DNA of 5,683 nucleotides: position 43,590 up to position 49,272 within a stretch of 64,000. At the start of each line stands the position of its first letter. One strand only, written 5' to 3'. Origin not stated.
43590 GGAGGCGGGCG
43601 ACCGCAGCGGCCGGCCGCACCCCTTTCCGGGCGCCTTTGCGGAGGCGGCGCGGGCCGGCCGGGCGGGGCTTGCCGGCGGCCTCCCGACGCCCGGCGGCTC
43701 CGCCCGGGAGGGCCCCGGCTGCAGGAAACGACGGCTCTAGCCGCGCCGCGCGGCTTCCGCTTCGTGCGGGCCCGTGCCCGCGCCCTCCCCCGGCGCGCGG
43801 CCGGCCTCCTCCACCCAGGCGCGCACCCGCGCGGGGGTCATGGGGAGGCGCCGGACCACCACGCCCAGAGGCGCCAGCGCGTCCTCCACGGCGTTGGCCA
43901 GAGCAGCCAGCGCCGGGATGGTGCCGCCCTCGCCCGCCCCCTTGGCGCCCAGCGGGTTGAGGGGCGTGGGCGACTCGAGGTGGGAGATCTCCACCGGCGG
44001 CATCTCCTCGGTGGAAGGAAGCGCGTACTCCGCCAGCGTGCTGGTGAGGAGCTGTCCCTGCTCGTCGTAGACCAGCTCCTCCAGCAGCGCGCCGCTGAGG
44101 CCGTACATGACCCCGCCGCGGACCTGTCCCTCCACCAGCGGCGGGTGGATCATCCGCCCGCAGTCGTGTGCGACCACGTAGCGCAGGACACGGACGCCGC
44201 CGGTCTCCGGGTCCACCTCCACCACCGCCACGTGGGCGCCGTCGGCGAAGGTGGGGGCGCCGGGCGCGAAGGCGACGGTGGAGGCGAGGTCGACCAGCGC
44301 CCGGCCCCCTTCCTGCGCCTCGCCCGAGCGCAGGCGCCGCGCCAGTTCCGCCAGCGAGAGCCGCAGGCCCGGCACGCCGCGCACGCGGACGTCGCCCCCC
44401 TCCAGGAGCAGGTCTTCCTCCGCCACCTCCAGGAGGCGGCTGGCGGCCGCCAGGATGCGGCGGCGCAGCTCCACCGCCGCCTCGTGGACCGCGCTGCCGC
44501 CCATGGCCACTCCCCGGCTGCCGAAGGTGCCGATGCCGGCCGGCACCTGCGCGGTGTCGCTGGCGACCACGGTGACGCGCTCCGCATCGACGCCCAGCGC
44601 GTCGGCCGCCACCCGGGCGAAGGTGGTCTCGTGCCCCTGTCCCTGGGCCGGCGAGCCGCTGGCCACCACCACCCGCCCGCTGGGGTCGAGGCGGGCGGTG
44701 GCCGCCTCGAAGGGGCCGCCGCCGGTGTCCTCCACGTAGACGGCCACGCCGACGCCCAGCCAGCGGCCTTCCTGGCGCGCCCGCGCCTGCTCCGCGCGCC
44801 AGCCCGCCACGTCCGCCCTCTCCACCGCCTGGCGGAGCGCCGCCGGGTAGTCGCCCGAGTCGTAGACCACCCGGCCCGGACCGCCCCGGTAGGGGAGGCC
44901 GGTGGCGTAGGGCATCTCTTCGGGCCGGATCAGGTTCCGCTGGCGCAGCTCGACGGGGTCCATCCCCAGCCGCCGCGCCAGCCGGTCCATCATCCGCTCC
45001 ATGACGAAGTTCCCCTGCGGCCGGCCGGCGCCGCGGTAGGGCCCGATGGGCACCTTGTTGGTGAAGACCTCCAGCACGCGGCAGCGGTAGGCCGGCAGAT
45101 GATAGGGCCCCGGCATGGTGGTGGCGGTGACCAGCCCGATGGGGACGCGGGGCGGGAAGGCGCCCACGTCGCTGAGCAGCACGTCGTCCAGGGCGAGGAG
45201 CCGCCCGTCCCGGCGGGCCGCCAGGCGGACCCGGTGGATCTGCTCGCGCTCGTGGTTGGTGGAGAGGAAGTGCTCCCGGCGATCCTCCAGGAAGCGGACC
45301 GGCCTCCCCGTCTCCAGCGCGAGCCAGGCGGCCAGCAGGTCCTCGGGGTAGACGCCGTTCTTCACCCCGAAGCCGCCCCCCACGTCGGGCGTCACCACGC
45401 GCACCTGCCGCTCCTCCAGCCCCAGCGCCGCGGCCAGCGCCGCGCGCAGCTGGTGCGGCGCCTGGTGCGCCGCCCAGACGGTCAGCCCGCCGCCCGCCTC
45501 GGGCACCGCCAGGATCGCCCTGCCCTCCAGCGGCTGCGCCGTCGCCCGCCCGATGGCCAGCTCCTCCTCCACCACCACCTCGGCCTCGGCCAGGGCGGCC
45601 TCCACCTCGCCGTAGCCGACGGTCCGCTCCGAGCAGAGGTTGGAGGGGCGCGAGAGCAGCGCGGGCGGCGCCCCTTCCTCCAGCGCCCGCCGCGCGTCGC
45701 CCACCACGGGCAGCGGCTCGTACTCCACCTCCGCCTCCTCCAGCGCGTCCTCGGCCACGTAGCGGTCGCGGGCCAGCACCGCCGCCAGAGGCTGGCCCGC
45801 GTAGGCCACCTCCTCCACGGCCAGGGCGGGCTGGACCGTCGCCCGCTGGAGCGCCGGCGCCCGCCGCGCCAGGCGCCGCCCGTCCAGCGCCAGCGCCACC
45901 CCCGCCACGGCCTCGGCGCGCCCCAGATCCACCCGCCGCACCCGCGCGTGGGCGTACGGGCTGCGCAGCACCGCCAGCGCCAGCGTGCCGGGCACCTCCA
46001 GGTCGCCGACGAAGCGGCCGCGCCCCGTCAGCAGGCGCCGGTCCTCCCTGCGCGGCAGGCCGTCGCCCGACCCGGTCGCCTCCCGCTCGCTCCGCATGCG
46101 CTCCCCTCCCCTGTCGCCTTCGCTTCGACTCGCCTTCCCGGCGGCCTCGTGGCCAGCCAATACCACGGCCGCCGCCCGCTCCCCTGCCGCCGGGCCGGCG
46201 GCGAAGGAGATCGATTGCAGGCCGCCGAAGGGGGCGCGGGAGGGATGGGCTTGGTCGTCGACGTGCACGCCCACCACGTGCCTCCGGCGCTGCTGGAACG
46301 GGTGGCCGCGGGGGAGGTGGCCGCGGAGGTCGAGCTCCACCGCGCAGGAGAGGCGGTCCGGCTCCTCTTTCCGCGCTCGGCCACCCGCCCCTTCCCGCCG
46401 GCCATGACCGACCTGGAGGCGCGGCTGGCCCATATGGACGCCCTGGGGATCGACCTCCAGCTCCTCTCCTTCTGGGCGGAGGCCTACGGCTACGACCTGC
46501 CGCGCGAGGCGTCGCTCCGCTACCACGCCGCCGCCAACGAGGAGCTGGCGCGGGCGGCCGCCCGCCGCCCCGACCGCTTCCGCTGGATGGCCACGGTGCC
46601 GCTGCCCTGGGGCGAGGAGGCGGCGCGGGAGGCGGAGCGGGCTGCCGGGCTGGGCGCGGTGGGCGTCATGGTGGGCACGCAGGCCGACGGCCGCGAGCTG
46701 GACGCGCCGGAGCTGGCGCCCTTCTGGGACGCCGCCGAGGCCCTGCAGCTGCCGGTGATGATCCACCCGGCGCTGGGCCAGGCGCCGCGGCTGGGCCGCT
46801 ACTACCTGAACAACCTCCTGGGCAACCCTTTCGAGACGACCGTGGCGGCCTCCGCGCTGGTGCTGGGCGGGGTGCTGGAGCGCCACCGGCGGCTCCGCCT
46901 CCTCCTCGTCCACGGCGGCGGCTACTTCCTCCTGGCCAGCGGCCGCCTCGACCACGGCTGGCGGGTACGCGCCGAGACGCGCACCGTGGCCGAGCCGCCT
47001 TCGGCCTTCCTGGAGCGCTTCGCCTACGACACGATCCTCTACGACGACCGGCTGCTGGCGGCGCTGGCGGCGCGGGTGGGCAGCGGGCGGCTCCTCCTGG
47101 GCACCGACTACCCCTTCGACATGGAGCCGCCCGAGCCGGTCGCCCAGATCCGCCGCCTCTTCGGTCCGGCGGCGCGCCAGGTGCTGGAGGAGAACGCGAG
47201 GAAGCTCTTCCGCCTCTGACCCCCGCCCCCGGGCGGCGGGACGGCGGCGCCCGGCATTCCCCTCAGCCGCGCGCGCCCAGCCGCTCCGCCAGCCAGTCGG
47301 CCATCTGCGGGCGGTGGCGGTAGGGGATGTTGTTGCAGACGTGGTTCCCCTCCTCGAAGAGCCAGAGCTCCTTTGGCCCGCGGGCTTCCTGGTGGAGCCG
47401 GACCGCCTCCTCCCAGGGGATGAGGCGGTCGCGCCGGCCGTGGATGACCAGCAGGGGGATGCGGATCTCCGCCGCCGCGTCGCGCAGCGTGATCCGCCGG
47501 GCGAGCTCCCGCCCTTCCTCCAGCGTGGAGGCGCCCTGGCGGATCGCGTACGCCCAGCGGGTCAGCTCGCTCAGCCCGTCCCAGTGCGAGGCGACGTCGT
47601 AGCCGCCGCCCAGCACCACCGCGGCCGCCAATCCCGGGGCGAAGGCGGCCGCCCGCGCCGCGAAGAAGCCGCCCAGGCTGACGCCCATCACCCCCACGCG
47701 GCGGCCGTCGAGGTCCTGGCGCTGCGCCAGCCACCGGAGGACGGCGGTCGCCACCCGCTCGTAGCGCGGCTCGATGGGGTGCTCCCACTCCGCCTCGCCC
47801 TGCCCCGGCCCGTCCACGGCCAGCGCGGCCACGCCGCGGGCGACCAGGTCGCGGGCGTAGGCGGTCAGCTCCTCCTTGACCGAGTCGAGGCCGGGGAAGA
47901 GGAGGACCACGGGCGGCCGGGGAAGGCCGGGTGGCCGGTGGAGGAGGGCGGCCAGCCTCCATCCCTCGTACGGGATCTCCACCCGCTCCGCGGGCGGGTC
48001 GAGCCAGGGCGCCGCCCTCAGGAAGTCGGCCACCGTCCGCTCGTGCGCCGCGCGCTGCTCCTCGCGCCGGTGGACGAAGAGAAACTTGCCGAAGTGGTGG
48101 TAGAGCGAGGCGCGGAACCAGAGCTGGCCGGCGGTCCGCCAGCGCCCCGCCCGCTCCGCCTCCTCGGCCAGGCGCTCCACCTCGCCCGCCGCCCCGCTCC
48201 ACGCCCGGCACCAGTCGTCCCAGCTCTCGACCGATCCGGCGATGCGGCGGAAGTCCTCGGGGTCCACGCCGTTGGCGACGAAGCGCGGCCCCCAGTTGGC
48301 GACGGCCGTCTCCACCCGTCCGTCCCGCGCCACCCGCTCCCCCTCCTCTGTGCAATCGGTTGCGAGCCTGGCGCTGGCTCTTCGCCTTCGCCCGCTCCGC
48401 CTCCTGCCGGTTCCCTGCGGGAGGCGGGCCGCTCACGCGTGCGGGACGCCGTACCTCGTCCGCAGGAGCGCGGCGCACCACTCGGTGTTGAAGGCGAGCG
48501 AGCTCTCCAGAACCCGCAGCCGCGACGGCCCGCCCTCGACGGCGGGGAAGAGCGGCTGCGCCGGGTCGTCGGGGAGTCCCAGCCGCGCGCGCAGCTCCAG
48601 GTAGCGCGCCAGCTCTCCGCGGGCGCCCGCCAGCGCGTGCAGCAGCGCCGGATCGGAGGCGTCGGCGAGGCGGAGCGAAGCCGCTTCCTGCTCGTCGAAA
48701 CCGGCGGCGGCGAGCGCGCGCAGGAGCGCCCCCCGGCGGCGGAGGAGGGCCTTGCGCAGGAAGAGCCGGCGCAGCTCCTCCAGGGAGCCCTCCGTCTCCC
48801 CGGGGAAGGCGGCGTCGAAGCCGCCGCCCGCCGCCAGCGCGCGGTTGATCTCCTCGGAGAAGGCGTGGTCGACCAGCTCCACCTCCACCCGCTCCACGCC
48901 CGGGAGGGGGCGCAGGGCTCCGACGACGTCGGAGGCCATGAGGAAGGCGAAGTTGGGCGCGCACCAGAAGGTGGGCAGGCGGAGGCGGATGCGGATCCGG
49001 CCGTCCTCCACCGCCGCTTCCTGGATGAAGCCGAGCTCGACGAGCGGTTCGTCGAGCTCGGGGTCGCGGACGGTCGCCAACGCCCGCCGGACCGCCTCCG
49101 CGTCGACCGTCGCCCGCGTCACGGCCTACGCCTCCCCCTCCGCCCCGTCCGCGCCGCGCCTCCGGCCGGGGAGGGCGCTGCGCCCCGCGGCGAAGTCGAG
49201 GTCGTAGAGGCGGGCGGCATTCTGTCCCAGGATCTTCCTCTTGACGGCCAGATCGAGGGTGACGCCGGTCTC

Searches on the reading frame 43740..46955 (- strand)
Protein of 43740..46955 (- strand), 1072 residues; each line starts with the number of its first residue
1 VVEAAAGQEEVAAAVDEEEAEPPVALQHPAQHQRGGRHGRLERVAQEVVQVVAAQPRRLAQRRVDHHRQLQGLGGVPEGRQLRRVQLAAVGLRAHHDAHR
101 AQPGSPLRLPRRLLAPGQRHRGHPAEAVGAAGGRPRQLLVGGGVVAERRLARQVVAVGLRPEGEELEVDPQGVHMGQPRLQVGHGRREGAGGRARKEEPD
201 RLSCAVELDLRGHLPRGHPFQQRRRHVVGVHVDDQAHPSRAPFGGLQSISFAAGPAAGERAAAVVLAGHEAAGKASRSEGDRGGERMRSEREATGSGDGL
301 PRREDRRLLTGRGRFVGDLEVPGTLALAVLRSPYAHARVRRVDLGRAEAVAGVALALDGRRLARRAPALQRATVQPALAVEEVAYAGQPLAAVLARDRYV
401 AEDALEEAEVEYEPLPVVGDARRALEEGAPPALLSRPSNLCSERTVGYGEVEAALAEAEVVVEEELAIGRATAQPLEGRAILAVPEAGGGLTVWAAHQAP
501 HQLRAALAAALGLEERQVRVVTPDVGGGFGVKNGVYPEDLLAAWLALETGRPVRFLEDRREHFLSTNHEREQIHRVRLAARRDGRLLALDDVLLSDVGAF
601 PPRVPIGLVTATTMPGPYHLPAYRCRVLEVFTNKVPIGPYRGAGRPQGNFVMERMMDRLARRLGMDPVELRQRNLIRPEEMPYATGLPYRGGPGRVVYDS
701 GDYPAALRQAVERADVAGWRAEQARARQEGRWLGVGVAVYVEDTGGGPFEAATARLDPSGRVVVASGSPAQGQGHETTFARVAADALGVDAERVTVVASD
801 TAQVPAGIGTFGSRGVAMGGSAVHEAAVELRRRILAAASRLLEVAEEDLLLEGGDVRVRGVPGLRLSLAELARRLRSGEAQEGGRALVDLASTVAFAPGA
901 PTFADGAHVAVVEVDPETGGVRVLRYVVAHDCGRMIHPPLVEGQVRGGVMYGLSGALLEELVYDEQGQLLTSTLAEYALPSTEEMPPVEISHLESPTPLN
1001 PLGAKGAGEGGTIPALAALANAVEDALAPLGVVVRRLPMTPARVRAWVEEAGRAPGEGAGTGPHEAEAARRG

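Call 33: search_protein_families(library=pfam, proteins=[window:43740-46955:-], max_evalue=0.001)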
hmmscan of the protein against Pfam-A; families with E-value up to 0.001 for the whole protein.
window:43740-46955:- (1072 aa): 3 families
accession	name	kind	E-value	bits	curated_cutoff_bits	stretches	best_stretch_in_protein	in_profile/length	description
PF02738.23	MoCoBD_1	-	1.6e-81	273.5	27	1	437-675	6-244/244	Molybdopterin cofactor-binding domain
PF20256.3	MoCoBD_2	-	8e-79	265.5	27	1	710-986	2-283/283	Molybdopterin cofactor-binding domain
PF01315.27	Ald_Xan_dh_C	-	5.8e-21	75.3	31.3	1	310-416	1-110/110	Aldehyde oxidase and xanthine dehydrogenase, a/b hammerhead domain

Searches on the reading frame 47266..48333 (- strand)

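Call 33: search_protein_families(library=pfam, proteins=[window:47266-48333:-], max_evalue=0.001)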
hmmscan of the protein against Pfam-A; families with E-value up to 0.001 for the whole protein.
window:47266-48333:- (356 aa): 9 families
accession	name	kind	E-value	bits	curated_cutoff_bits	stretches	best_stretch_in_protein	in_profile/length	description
PF12146.15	Hydrolase_4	-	4.1e-14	52.9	27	2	142-261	6-126/239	Serine aminopeptidase, S33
PF02129.25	Peptidase_S15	-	2.2e-13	51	23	1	124-251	2-136/262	X-Pro dipeptidyl-peptidase (S15 family)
PF06500.17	FrsA-like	-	1.7e-11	44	22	1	41-242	97-297/414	Esterase FrsA-like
PF00326.27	Peptidase_S9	-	7.7e-11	42.3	22.6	1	164-352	11-210/213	Prolyl oligopeptidase family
PF00561.26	Abhydrolase_1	-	4.5e-10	40.1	25.8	1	141-251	1-109/245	alpha/beta hydrolase fold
PF01738.24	DLH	-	2.2e-06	27.9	21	1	187-318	70-170/217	Dienelactone hydrolase family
PF12697.13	Abhydrolase_6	-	2.3e-05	25.6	26.3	1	156-333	20-205/217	Alpha/beta hydrolase family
PF07859.19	Abhydrolase_3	-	4.4e-05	23.8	25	0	185-245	43-110/210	alpha/beta hydrolase fold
PF05728.18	UPF0227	-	0.00065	20.1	21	1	207-336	55-175/187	Uncharacterised protein family (UPF0227)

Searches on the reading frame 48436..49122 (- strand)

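Call 33: search_protein_families(library=pfam, proteins=[window:48436-49122:-], max_evalue=0.001)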
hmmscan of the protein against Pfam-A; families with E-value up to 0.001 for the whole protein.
window:48436-49122:- (229 aa): 1 family
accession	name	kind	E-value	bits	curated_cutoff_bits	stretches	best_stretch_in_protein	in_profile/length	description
PF01883.24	FeS_assembly_P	-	2.1e-16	60.4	23.5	1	9-81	2-73/73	Iron-sulfur cluster assembly protein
